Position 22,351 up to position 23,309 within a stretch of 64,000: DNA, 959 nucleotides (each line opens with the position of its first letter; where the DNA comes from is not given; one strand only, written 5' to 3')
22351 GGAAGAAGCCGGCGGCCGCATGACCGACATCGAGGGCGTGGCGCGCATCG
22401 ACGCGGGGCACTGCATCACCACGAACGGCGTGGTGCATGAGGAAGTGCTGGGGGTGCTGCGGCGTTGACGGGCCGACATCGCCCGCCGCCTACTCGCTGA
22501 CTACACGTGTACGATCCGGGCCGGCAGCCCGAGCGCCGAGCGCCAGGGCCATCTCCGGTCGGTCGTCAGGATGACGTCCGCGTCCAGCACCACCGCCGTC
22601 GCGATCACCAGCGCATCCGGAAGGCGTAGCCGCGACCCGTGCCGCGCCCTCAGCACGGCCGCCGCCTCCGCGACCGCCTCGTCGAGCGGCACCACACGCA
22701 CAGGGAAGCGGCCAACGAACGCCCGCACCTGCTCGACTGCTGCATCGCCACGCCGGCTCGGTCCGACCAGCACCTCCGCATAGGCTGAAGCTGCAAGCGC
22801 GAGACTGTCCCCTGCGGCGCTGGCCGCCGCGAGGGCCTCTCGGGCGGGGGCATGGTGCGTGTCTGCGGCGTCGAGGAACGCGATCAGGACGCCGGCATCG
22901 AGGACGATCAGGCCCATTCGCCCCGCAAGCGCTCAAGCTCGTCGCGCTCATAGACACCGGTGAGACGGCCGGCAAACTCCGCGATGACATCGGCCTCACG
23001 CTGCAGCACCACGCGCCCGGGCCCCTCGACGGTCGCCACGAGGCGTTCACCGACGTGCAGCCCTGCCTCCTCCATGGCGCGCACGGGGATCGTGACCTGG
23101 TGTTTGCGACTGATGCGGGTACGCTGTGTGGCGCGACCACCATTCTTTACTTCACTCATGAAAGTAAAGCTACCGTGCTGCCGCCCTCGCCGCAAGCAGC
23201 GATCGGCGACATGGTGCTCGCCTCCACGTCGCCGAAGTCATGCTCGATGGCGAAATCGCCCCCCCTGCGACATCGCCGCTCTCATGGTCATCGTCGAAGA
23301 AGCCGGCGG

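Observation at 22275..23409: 190-bp degenerate direct repeat of the IMPase-gene 3' end brackets a vapBC cassette (integration scar at a gene end)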

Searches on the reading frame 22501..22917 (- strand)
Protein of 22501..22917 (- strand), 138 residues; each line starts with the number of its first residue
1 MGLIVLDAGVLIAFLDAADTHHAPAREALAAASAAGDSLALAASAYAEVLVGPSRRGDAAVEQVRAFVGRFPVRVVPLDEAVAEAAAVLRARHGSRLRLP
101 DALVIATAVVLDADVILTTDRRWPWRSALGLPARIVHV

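Call 6: search_protein_families(library=pfam, proteins=[window:22501-22917:-])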
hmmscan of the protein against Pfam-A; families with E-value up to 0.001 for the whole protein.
window:22501-22917:- (138 aa): 1 family
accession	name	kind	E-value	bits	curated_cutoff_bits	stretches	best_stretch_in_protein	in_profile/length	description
PF01850.27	PIN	-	1.5e-18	68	23.6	1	4-123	1-114/120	PIN domain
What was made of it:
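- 22501..22917 (-): vapC, PIN-domain toxin, 138 aa. Pfam PIN E=1.5e-18 (call 6).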

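Call 17: find_homologous_proteins(query=window:22501-22917:-)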
Query window:22501-22917:- (138 aa): 633 proteins with E <= 0.001 among 8000 candidates; the best 120 are listed.
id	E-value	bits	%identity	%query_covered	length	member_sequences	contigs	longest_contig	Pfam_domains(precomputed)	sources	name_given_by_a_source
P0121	1.6e-72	260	96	100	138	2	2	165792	PF01850.28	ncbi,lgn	ncbi:MAG: type II toxin-antitoxin system VapC family toxin [Dehalococcoidia bacterium]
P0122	9.2e-59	215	81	100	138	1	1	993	PF01850.28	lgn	-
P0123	1.7e-47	179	67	100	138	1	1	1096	PF01850.28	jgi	jgi:predicted nucleic acid-binding protein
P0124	1.1e-44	170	67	99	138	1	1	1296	PF01850.28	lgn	-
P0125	2.4e-44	169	68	96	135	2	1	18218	PF01850.28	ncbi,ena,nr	ncbi:MAG: type II toxin-antitoxin system VapC family toxin [Chloroflexi bacterium]|nr:type II toxin-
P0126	3.5e-44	168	71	95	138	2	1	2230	PF01850.28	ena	-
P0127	6.8e-42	161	65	99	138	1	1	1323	PF01850.28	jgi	jgi:predicted nucleic acid-binding protein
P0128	1.3e-40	157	62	90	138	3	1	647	PF01850.28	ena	-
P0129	1.3e-40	157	64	90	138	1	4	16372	PF01850.28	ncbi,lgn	ncbi:MAG: PIN domain-containing protein [Acidimicrobiia bacterium]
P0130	2.4e-40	156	64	99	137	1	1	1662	PF01850.28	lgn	-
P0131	4.5e-40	155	68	95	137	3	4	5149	PF01850.28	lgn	-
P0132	7.6e-40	154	64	90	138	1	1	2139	PF01850.28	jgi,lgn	-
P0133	8.4e-40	154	64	100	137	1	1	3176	PF01850.28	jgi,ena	-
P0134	1.0e-39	154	63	99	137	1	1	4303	PF01850.28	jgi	jgi:predicted nucleic acid-binding protein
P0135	1.1e-39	154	65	99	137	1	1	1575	PF01850.28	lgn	-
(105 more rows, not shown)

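Call 19: find_encoding_contigs(protein=P0121, flank=10000, max_places=4)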
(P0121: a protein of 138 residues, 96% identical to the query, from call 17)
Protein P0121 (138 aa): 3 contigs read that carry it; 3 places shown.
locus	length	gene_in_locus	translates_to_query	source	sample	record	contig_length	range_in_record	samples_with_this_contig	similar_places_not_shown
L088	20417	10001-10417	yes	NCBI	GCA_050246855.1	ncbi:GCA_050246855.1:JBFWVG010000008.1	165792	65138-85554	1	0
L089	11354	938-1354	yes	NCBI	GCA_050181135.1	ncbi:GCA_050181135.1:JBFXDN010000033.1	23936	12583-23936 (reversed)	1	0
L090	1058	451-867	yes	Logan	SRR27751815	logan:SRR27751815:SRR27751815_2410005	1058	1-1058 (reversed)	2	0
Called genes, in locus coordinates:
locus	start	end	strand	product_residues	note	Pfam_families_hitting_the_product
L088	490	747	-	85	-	-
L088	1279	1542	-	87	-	-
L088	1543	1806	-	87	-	-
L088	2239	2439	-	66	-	-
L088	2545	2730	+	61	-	-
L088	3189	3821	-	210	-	-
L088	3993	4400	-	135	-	-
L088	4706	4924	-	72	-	-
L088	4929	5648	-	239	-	-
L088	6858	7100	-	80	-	-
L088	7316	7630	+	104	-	-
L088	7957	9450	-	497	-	PF05593:RHS_repeat (weak), PF25023:TEN_YD-shell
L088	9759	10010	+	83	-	-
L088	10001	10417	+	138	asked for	PF01850:PIN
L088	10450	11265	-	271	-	PF00459:Inositol_P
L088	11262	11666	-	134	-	PF22091:DUF6941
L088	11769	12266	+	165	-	PF02308:MgtC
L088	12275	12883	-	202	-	PF00475:IGPD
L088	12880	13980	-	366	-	PF00155:Aminotran_1_2, PF04864:Alliinase_C (weak)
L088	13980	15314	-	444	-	PF00815:Histidinol_dh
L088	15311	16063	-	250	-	PF00882:Zn_dep_PLPC (weak)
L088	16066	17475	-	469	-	PF01634:HisG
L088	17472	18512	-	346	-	PF13393:tRNA-synt_His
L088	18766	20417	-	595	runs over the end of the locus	PF00496:SBP_bac_5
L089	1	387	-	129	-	?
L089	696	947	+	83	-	-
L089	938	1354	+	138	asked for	PF01850:PIN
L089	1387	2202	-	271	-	PF00459:Inositol_P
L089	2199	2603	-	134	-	PF22091:DUF6941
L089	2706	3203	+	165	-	PF02308:MgtC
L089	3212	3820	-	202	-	PF00475:IGPD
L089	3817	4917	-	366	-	PF00155:Aminotran_1_2, PF04864:Alliinase_C (weak)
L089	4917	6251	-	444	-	PF00815:Histidinol_dh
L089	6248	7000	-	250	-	PF00882:Zn_dep_PLPC (weak)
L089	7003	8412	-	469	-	PF01634:HisG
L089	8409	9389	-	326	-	PF13393:tRNA-synt_His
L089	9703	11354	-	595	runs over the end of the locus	PF00496:SBP_bac_5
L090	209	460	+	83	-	-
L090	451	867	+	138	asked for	PF01850:PIN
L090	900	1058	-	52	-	?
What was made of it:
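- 22501..22917 (-): 96% identical to P0121, which sits in the same position in L088/L089/L090 (calls 17, 19).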

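Call 20: find_encoding_contigs(protein=P0122, flank=3000, max_places=3)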
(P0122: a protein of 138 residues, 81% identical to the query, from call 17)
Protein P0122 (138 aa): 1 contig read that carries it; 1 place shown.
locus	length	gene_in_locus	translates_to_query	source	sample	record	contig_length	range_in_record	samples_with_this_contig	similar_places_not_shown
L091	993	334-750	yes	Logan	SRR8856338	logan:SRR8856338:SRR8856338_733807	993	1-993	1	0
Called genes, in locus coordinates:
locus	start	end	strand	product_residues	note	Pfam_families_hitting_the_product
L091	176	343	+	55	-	-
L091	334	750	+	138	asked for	PF01850:PIN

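Call 27: search_protein_families(library=padloc, proteins=[window:22501-22917:-], max_evalue=0.01)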
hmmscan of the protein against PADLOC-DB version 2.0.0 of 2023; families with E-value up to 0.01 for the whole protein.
window:22501-22917:- (138 aa): 0 families

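Call 28: search_protein_families(library=ncbifam, proteins=[window:22501-22917:-, L088:7957-9486:-], max_evalue=0.01)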
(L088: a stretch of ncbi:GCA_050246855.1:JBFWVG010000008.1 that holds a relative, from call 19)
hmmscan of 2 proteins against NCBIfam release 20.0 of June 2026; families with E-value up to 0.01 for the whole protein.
window:22501-22917:- (138 aa): 2 families
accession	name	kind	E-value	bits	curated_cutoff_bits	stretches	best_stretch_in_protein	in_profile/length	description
NF047959.1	TA_toxin_VapC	equivalog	3.7e-06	27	80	1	4-121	1-114/125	type II toxin-antitoxin system VapC family toxin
TIGR00028.1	Mtu_PIN_fam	subfamily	0.00021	21.5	73.6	1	4-121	3-127/143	TA system VapC family ribonuclease toxin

L088:7957-9486:- (509 aa): 3 families
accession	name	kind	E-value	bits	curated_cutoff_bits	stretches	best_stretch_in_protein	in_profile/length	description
TIGR03696.1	Rhs_assc_core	domain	1.6e-17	63.8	32.5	1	328-404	1-76/76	RHS repeat-associated core domain-containing protein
NF041261.1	RHS_core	equivalog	1.7e-16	59.3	2000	2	29-219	581-759/1261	RHS element core protein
TIGR01643.1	YD_repeat_2x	repeat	2.9e-15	56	15.8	2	32-71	2-41/42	YD repeat-containing protein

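Call 64: search_protein_families(library=pfam, proteins=[L088:4929-5648:-, L088:3189-3821:-, L088:3993-4400:-, L088:7316-7630:+, L088:6858-7100:-, L088:4706-4924:-, L088:1543-1806:-, L088:1279-1542:-, L088:490-747:-, L088:2239-2439:-], max_evalue=0.01)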
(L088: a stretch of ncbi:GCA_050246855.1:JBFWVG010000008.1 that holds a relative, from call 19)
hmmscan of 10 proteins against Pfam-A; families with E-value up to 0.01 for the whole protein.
L088:4929-5648:- (239 aa): 0 families

L088:3189-3821:- (210 aa): 0 families

L088:3993-4400:- (135 aa): 0 families

L088:7316-7630:+ (104 aa): 0 families

L088:6858-7100:- (80 aa): 0 families

L088:4706-4924:- (72 aa): 1 family
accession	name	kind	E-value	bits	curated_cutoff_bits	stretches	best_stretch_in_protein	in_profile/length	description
PF24368.1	DUF7524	-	0.007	16.6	27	1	13-59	136-181/182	Family of unknown function (DUF7524)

L088:1543-1806:- (87 aa): 0 families

L088:1279-1542:- (87 aa): 0 families

L088:490-747:- (85 aa): 0 families

L088:2239-2439:- (66 aa): 0 families
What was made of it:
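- On Integrase-mediated element inserted in the 3' end of a protein gene (e14/icd type): None in the precomputed Pfam or in 10 rescanned ORFs of the L088 island (calls 19, 64).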

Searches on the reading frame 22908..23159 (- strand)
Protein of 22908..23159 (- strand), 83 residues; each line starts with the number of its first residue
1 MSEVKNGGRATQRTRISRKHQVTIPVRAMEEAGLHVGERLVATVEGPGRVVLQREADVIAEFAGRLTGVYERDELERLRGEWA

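Call 6: search_protein_families(library=pfam, proteins=[window:22908-23159:-])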
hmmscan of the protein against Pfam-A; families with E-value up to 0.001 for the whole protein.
window:22908-23159:- (83 aa): 1 family
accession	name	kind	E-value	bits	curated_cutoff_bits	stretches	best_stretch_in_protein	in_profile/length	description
PF04014.23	MazE_antitoxin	-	3.1e-05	24.3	24.7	1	14-54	2-42/48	Antidote-toxin recognition MazE, bacterial antitoxin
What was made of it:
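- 22908..23159 (-): vapB, AbrB/MazE-type antitoxin, 83 aa. Its stop overlaps the vapC start by 10 nt. Pfam MazE_antitoxin E=3e-5, 24.3 vs cutoff 24.7 (call 6).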

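Call 27: search_protein_families(library=padloc, proteins=[window:22908-23159:-], max_evalue=0.01)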
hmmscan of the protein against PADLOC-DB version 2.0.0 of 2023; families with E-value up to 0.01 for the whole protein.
window:22908-23159:- (83 aa): 0 families

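Call 28: search_protein_families(library=ncbifam, proteins=[window:22908-23159:-], max_evalue=0.01)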
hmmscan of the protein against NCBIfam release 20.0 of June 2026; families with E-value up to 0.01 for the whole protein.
window:22908-23159:- (83 aa): 1 family
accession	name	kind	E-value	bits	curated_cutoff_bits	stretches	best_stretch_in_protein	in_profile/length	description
TIGR01439.1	lp_hng_hel_AbrB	domain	0.0014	18.3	28.3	1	13-54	1-42/44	transcriptional regulator, AbrB family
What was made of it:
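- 22908..23159 (-): TIGR01439 AbrB domain E=1.4e-3 (call 28).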
